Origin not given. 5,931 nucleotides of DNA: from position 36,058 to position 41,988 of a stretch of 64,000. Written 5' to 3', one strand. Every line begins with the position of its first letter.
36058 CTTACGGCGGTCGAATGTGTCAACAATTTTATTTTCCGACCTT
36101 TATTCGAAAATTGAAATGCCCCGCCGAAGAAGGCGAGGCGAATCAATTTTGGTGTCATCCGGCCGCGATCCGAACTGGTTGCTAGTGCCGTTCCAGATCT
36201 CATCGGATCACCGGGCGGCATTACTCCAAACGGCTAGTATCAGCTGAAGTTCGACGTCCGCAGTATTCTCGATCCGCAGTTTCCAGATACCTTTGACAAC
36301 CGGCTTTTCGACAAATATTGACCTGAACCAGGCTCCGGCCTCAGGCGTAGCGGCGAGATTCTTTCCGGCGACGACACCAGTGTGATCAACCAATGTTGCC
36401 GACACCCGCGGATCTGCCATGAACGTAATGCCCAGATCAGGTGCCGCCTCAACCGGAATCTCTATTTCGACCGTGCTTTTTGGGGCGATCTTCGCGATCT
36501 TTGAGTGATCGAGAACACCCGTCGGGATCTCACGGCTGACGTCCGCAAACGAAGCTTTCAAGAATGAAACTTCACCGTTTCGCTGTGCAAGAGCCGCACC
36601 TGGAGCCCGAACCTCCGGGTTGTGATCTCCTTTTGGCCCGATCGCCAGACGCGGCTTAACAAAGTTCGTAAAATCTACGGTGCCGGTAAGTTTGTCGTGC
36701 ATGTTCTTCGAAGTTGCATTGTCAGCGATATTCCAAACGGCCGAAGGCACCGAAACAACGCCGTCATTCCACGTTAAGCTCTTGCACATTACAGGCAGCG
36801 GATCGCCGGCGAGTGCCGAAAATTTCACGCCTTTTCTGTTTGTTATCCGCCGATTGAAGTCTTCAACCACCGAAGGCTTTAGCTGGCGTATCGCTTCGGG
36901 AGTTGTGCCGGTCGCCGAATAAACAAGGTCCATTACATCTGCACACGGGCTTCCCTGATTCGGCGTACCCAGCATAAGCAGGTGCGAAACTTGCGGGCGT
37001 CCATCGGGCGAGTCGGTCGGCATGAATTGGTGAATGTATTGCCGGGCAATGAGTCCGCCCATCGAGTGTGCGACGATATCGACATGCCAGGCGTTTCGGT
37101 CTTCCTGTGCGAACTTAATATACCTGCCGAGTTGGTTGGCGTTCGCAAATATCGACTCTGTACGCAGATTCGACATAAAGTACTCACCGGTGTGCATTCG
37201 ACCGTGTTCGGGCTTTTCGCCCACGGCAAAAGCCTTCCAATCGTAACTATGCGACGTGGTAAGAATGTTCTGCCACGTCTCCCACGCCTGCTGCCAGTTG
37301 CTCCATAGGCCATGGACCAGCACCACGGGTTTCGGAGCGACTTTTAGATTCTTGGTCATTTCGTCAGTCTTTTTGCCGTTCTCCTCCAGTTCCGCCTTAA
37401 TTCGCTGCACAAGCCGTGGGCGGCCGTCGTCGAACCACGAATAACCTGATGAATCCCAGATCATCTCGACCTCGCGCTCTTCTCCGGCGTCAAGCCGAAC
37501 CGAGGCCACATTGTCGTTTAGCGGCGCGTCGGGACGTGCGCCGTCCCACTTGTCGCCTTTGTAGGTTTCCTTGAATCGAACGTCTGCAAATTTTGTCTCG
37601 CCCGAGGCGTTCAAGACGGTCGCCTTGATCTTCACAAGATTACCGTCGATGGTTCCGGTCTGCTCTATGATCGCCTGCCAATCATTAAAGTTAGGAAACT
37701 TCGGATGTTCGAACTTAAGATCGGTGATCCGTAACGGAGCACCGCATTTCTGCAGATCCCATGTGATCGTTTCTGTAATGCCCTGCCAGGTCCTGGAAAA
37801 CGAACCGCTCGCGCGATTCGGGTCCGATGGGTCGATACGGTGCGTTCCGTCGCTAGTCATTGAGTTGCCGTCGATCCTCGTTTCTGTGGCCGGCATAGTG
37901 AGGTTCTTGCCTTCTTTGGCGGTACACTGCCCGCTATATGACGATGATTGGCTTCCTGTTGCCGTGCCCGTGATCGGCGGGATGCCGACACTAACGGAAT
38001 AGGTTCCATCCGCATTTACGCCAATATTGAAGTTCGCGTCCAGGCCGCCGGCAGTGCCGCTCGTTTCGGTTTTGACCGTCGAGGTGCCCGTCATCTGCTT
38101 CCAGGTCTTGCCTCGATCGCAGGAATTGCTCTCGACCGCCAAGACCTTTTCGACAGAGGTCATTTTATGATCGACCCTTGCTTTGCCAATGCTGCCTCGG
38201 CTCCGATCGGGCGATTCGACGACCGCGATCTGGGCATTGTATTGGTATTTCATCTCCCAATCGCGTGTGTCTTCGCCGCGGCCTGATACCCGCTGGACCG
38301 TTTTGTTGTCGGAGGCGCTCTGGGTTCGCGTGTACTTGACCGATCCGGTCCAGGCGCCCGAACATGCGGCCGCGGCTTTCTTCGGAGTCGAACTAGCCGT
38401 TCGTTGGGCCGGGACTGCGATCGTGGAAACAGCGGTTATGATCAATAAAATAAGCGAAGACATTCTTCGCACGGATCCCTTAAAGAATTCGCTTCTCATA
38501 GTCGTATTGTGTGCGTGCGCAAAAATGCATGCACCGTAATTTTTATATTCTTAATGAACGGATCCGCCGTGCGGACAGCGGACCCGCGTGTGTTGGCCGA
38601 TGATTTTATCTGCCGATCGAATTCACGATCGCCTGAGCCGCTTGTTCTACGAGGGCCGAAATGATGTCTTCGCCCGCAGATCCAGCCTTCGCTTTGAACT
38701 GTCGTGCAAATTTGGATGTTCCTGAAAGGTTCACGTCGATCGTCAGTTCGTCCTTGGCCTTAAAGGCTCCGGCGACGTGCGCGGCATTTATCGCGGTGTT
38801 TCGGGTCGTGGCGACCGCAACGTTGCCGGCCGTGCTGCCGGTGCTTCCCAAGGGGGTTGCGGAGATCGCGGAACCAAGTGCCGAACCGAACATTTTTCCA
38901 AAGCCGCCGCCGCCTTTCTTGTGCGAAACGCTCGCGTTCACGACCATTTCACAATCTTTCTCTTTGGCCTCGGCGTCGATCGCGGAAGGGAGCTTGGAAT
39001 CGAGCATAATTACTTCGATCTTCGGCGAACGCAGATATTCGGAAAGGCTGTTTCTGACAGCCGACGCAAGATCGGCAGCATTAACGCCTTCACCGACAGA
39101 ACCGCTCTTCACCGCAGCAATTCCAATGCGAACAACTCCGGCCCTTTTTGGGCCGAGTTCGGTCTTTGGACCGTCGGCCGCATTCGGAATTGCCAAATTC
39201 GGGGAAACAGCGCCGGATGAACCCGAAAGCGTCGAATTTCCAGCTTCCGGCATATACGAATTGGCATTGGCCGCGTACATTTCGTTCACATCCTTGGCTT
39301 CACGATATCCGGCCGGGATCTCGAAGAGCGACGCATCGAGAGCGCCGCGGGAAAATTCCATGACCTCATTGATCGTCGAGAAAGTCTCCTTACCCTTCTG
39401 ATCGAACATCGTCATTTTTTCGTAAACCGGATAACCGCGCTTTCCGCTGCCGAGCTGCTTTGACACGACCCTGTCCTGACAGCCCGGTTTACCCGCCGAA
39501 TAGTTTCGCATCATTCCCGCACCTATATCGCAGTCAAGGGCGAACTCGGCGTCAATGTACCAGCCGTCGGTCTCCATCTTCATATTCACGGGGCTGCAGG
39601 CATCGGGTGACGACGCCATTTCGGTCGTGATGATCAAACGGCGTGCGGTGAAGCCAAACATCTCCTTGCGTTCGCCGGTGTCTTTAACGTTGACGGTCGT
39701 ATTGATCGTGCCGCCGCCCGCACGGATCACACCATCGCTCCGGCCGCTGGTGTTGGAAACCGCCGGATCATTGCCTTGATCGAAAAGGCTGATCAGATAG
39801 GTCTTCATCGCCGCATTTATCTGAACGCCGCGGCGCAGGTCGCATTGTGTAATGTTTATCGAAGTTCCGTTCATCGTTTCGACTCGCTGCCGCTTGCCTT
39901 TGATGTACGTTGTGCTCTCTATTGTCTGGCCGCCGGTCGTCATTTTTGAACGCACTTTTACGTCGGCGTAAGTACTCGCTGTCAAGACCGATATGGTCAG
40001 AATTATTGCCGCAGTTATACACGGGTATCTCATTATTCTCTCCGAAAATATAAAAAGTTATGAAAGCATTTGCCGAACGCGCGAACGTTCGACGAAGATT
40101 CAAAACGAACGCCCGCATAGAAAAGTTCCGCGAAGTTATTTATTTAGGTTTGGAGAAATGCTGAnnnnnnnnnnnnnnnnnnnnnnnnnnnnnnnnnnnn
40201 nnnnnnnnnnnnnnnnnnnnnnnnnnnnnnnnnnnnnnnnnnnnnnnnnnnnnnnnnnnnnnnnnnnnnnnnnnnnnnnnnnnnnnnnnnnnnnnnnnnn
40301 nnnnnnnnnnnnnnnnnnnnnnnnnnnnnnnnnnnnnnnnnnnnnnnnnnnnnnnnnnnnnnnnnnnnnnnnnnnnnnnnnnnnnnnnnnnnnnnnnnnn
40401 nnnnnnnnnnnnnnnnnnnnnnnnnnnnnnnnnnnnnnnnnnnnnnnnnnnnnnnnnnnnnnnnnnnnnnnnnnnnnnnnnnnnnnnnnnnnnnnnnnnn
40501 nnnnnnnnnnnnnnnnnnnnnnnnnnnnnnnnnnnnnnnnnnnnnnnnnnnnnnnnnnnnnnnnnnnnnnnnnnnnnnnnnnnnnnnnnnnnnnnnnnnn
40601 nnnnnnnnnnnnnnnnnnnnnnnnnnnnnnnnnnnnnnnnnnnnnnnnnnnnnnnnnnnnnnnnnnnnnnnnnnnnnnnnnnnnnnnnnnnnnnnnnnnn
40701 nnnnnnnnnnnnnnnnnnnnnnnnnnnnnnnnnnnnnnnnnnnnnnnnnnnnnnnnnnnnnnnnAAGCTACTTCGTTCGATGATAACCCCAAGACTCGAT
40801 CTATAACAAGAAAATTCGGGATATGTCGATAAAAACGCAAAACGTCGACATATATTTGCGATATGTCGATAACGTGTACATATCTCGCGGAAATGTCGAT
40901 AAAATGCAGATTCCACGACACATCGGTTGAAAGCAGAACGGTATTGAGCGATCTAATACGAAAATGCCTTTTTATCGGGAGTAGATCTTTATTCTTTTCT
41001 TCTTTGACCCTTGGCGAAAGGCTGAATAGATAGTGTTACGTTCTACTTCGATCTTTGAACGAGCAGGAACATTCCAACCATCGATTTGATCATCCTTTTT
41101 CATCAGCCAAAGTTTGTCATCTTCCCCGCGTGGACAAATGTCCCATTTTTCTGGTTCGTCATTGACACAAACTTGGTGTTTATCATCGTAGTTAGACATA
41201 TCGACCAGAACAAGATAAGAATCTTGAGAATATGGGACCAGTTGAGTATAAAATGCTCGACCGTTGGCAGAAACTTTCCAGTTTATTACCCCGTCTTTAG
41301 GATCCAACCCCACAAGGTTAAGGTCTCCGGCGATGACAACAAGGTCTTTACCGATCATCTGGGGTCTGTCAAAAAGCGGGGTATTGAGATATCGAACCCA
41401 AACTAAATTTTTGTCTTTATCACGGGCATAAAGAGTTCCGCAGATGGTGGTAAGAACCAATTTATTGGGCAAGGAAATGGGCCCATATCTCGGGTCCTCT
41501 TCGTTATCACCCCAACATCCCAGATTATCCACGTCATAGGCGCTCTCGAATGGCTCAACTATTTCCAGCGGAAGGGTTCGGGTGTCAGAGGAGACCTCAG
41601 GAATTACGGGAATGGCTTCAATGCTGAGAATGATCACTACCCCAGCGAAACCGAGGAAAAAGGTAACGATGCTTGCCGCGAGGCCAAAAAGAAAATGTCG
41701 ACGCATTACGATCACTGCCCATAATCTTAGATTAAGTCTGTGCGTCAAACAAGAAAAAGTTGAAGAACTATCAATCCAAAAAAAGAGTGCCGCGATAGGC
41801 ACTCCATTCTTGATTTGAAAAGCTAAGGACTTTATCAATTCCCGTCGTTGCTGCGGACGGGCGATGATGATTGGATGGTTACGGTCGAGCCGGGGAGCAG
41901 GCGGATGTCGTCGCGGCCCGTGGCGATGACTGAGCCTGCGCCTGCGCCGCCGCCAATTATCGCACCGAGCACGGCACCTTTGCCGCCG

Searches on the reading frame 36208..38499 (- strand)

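Call 8: search_protein_families(library=pfam, proteins=[window:36208-38499:-], max_evalue=0.01)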
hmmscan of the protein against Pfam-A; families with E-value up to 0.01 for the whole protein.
window:36208-38499:- (763 aa): 8 families
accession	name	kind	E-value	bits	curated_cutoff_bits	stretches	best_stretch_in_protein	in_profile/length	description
PF24096.1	DUF7379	-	3e-11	44.1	33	1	452-522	52-120/191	Domain of unknown function (DUF7379)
PF02089.21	Palm_thioest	-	1.2e-06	28.9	26.8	1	391-517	1-113/254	Palmitoyl protein thioesterase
PF05057.20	DUF676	-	3.9e-06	27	20.3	1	392-491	8-98/217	Putative serine esterase (DUF676)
PF01674.24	Lipase_2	-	5.6e-06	26.5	20.3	1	390-491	2-95/219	Lipase (class 2)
PF07819.20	PGAP1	-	9.9e-06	25.9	24.3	1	390-520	5-135/233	PGAP1-like alpha/beta domain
PF05990.18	DUF900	-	0.00037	20.4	20.5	1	380-509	8-132/232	Alpha/beta hydrolase of unknown function (DUF900)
PF12697.13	Abhydrolase_6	-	0.00044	21.4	26.3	1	392-503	1-85/217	Alpha/beta hydrolase family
PF00561.26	Abhydrolase_1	-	0.0013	18.9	25.8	1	390-501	1-91/245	alpha/beta hydrolase fold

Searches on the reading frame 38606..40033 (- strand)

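Call 8: search_protein_families(library=pfam, proteins=[window:38606-40033:-], max_evalue=0.01)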
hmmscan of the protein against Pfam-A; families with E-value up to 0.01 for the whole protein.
window:38606-40033:- (475 aa): 1 family
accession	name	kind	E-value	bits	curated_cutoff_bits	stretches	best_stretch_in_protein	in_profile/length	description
PF14371.13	DUF4412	-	0.00064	20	21.6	1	186-243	140-191/191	Domain of unknown function (DUF4412)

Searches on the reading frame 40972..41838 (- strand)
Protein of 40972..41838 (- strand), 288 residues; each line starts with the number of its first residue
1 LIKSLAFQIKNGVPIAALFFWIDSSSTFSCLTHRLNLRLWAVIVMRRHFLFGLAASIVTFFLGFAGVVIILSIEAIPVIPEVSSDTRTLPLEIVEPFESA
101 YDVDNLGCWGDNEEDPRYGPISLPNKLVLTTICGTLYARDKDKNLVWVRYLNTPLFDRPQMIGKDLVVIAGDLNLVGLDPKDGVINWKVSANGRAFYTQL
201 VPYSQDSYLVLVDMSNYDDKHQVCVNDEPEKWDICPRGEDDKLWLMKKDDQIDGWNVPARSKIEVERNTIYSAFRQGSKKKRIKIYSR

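Call 8: search_protein_families(library=pfam, proteins=[window:40972-41838:-], max_evalue=0.01)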
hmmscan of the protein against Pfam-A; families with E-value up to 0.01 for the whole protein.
window:40972-41838:- (288 aa): 2 families
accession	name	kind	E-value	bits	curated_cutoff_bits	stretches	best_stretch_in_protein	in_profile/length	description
PF13570.13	Beta-prop_ACSF4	-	2e-06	27.9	133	1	124-211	145-231/329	Beta-alanine-activating enzyme, beta-propeller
PF13360.13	PQQ_2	-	1.4e-05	25.3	27.6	1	125-192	33-102/233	Outer membrane protein assembly factor BamB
